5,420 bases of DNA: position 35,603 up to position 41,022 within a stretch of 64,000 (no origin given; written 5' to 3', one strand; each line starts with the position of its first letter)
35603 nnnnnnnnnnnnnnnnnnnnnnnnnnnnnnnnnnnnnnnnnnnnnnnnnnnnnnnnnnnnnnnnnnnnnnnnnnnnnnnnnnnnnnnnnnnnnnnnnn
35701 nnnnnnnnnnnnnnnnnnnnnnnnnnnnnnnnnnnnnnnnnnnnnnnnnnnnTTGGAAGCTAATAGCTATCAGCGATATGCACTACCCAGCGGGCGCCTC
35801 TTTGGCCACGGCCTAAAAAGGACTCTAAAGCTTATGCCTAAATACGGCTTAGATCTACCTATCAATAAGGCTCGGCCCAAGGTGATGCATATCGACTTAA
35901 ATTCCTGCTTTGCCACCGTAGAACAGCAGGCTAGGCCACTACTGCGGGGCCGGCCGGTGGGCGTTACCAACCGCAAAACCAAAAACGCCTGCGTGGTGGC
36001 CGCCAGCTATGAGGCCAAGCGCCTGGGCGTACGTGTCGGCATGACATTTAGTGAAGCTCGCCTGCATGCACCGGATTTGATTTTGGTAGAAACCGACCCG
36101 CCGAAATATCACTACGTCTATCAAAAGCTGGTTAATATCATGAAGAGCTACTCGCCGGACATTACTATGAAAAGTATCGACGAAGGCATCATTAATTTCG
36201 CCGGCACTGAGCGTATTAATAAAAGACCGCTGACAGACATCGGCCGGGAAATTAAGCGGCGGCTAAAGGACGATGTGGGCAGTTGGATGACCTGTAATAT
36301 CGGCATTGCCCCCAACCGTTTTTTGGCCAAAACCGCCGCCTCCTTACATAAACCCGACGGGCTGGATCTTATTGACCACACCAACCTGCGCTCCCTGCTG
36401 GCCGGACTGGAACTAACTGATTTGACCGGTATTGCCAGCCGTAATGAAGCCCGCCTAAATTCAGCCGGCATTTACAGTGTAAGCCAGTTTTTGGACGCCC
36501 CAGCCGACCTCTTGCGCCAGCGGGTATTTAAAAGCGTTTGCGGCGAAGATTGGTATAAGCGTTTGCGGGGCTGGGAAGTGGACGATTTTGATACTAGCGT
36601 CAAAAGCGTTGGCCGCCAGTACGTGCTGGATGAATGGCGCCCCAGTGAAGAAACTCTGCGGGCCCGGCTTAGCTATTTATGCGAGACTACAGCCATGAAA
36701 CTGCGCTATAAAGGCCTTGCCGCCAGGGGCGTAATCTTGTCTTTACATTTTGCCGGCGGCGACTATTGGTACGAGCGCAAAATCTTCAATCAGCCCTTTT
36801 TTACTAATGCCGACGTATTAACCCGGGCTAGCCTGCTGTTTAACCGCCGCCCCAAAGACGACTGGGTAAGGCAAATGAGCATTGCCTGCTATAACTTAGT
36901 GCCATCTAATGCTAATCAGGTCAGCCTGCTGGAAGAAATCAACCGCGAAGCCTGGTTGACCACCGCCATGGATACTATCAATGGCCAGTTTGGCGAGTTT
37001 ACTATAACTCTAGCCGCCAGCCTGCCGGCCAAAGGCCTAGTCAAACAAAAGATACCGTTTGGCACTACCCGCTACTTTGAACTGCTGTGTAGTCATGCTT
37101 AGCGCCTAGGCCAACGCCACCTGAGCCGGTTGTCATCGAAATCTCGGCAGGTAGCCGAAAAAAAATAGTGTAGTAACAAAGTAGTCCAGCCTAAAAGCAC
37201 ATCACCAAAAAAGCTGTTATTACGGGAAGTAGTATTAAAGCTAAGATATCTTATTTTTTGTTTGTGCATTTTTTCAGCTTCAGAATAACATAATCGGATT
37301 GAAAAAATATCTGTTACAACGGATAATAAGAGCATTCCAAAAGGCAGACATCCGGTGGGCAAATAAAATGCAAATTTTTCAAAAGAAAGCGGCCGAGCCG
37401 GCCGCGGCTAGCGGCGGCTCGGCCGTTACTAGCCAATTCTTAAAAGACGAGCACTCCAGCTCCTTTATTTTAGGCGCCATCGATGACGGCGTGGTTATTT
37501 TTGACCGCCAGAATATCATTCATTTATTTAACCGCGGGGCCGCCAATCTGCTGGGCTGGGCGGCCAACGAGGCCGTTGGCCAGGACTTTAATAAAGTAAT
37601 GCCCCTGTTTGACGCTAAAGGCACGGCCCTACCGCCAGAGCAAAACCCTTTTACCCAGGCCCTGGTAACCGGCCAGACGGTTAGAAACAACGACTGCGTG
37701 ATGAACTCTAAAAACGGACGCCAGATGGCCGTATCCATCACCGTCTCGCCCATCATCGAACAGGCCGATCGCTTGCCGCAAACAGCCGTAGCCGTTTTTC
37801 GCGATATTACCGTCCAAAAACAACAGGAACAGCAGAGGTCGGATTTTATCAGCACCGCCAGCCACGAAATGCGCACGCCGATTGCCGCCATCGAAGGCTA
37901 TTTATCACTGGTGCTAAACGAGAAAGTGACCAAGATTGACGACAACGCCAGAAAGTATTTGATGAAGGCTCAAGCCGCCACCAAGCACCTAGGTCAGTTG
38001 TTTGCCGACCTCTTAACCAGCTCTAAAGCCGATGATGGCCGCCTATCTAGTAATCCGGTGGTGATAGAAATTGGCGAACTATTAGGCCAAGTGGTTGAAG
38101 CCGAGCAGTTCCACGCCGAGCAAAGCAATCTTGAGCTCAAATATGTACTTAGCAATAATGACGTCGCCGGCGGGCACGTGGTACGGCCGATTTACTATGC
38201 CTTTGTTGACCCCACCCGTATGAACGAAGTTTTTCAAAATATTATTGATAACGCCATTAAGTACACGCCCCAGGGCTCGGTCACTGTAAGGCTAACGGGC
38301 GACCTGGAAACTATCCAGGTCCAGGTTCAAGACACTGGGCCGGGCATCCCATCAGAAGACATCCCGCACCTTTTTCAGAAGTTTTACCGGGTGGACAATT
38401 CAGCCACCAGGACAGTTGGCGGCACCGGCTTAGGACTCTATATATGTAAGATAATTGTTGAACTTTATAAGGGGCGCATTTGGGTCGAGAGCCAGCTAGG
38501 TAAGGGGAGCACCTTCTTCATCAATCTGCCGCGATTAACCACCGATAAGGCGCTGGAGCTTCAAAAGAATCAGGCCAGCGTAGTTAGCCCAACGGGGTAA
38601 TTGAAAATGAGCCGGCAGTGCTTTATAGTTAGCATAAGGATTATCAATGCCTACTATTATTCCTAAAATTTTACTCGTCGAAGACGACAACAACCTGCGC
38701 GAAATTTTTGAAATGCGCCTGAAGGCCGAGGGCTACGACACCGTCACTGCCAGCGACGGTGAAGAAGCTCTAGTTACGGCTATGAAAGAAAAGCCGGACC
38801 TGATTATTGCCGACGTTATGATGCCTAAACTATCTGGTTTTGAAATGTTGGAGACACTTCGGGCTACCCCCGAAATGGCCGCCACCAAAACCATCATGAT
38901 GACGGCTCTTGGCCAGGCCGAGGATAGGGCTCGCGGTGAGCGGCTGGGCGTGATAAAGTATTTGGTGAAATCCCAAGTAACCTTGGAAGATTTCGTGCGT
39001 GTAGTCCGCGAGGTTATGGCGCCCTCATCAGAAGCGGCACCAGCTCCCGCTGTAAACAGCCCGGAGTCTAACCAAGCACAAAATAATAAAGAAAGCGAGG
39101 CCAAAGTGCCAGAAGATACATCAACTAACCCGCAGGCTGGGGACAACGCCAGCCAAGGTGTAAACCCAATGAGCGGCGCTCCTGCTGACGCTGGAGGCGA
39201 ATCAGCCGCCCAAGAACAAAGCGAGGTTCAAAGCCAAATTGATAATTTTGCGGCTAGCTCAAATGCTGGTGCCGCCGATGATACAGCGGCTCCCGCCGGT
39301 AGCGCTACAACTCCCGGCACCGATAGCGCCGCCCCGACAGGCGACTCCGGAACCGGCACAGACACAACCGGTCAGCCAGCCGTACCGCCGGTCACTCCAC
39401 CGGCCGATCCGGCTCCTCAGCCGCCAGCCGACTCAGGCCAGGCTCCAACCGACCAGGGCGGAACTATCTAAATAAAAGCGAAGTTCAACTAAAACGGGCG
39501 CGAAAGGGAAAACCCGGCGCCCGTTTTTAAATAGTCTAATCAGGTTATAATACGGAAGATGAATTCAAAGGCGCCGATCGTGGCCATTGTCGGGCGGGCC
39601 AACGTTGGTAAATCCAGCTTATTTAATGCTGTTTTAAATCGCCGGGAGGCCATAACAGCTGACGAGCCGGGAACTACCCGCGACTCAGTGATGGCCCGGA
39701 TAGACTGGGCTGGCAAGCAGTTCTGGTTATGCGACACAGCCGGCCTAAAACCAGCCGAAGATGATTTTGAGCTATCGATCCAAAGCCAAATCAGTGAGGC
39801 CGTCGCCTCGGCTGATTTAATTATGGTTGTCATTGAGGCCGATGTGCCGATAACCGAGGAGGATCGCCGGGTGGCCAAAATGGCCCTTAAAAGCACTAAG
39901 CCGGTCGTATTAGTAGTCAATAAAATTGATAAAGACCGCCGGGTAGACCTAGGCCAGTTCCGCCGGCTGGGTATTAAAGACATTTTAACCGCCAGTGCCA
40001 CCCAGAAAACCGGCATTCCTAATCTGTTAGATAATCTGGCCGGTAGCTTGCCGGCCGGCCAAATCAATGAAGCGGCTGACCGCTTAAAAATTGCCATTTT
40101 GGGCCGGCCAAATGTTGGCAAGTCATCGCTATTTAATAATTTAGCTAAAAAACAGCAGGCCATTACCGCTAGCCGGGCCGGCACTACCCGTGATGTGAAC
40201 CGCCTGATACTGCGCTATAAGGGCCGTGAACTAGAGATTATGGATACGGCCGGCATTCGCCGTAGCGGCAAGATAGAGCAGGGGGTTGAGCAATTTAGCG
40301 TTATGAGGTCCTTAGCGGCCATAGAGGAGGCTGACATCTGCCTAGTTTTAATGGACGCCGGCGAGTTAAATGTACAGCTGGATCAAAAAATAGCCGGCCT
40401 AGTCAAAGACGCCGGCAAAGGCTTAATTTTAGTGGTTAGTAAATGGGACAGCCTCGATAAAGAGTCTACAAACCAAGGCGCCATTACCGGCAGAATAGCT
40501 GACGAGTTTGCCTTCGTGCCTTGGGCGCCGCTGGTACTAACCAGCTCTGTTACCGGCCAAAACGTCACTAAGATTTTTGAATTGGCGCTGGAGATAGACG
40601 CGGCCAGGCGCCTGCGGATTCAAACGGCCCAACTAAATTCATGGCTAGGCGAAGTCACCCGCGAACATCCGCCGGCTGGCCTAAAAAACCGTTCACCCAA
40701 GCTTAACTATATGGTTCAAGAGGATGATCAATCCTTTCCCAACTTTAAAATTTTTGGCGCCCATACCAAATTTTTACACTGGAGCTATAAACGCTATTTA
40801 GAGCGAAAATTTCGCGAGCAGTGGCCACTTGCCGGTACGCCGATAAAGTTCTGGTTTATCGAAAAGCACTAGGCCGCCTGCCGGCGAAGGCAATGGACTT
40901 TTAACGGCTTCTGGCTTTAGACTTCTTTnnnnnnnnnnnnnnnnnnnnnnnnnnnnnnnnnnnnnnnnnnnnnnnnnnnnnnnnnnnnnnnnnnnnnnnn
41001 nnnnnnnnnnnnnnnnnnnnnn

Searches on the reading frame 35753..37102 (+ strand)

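Call 20: search_protein_families(library=pfam, proteins=[window:35753-37102:+])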
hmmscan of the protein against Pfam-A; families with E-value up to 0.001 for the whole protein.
window:35753-37102:+ (449 aa): 2 families
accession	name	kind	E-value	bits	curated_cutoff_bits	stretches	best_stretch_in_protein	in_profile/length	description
PF00817.25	IMS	-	2.5e-34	118.8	23.2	1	47-196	1-147/148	impB/mucB/samB family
PF11799.13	IMS_C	-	4.3e-09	37.2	20.7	1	284-392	2-109/109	impB/mucB/samB family C-terminal domain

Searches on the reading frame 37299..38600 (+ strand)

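Call 20: search_protein_families(library=pfam, proteins=[window:37299-38600:+])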
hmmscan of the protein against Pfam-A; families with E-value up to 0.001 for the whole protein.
window:37299-38600:+ (433 aa): 8 families
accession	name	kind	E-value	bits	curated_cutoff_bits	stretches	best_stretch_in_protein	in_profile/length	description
PF02518.31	HATPase_c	-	5.5e-33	114.2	26.4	1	304-412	2-109/111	Histidine kinase-, DNA gyrase B-, and HSP90-like ATPase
PF00512.31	HisKA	-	1.7e-14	54.1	26.9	1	179-247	1-66/66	His Kinase A (phospho-acceptor) domain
PF13426.13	PAS_9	-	5.5e-09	36.7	27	1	63-171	2-102/103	PAS domain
PF08448.16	PAS_4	-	1.6e-08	35.2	23.1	1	60-174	3-109/110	PAS fold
PF00989.32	PAS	-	2.6e-08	34.3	22.6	1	57-170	6-113/113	PAS fold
PF13581.12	HATPase_c_2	-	2.2e-06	28.1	27.4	1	309-384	37-106/127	Histidine kinase-like ATPase domain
PF12860.13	PAS_7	-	0.00015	22.3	27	1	60-178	3-115/115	PAS fold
PF13188.13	PAS_8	-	0.0003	21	21.8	1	57-104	6-54/65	PAS domain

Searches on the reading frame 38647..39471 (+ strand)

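Call 20: search_protein_families(library=pfam, proteins=[window:38647-39471:+])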
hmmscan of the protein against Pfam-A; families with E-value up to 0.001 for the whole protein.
window:38647-39471:+ (274 aa): 1 family
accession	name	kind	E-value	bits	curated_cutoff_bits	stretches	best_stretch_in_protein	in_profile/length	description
PF00072.30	Response_reg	-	1.6e-21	77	30.2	1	8-110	1-101/111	Response regulator receiver domain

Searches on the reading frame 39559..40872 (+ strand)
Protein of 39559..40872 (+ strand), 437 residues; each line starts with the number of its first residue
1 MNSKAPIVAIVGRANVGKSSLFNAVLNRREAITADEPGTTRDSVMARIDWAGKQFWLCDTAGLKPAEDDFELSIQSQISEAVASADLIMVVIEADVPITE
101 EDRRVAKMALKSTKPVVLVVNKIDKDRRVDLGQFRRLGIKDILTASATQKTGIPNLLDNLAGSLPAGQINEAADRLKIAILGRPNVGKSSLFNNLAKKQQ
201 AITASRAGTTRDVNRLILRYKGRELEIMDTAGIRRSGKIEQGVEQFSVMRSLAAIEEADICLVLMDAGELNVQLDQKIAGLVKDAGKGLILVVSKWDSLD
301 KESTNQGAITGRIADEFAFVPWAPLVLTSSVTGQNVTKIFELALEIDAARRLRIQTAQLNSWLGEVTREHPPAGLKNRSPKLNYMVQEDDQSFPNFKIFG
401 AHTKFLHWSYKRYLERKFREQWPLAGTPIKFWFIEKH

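Call 20: search_protein_families(library=pfam, proteins=[window:39559-40872:+])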
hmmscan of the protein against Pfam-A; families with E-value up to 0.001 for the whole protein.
window:39559-40872:+ (437 aa): 13 families
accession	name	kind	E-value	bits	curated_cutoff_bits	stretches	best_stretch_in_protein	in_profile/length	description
PF01926.29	MMR_HSR1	-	1.2e-55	186.9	21.9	2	8-122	2-113/113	50S ribosome-binding GTPase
PF02421.24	FeoB_N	-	1.3e-24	87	27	2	177-304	2-123/156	Ferrous iron transport protein B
PF14714.11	KH_dom-like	-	1.6e-21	76.8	27.3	1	353-433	1-80/81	KH-domain-like of EngA bacterial GTPase enzymes, C-terminal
PF00009.33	GTP_EFTU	-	4.2e-16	59.5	26.5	2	9-130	7-138/188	Elongation factor Tu GTP binding domain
PF00350.29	Dynamin_N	-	2.4e-15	57.4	27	0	53-122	101-166/168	Dynamin family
PF04548.22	AIG1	-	2.3e-12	47.1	27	2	9-107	4-105/212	AIG1 family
PF03193.22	RsgA_GTPase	-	5.4e-11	43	30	1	81-234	19-169/174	RsgA GTPase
PF00071.28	Ras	-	4.3e-09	36.6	21.6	1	177-343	1-156/162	Ras family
PF08477.19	Roc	-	2.6e-08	34.5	27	0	177-241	1-74/119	Ras of Complex, Roc, domain of DAPkinase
PF09439.16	SRPRB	-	1.6e-05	24.8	25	0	177-233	5-56/178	Signal recognition particle receptor beta subunit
PF10662.15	PduV-EutP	-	6.9e-05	23.1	21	0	77-160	56-141/143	Ethanolamine utilisation - propanediol utilisation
PF00005.33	ABC_tran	-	0.00014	22.9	25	0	177-202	13-38/137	ABC transporter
PF13401.12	AAA_22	-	0.0002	22.1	27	0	178-259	8-94/130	AAA domain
